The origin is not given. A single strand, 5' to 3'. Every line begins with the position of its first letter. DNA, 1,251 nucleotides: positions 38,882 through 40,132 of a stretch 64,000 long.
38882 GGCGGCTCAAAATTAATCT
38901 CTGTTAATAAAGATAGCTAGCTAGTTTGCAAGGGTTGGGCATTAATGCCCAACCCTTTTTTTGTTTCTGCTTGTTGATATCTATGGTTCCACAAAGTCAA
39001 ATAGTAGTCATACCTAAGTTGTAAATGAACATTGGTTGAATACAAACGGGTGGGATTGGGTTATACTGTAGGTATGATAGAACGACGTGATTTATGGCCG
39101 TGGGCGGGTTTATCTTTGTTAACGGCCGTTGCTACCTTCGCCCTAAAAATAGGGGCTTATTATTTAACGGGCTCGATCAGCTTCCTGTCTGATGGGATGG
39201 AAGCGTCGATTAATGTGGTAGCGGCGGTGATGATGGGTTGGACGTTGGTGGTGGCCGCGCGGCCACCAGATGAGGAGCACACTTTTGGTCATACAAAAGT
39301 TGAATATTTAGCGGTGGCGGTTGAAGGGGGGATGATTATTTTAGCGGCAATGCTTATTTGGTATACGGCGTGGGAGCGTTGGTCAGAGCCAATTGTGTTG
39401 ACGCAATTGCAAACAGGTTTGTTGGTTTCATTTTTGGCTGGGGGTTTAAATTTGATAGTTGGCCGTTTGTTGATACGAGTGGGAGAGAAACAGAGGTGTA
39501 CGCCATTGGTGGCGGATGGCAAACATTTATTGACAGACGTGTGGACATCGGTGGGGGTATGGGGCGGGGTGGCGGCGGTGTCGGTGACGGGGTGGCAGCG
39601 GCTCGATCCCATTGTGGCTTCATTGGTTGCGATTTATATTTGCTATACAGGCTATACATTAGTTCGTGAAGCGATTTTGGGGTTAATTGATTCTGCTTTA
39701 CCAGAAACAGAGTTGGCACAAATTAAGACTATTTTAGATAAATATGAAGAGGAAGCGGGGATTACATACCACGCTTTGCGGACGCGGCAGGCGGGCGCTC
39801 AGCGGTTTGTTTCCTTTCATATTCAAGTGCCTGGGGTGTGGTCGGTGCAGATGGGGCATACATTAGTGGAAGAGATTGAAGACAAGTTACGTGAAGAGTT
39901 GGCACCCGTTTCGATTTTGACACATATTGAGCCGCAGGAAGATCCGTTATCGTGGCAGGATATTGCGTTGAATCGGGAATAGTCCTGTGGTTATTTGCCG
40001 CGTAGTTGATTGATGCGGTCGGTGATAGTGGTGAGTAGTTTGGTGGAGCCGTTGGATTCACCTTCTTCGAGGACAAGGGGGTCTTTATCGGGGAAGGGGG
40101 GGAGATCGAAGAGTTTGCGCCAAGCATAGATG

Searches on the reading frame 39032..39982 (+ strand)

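Call 81: search_protein_families(library=pfam, proteins=[window:39032-39982:+], max_evalue=0.00001)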
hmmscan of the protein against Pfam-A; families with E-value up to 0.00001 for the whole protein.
window:39032-39982:+ (316 aa): 2 families
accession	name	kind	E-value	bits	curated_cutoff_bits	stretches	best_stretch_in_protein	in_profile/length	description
PF01545.26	Cation_efflux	-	1.5e-33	116.7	26.6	1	27-218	3-197/198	Cation efflux family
PF16916.11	ZT_dimer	-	1.1e-19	70.6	26.7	1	223-301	1-77/78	Dimerisation domain of Zinc Transporter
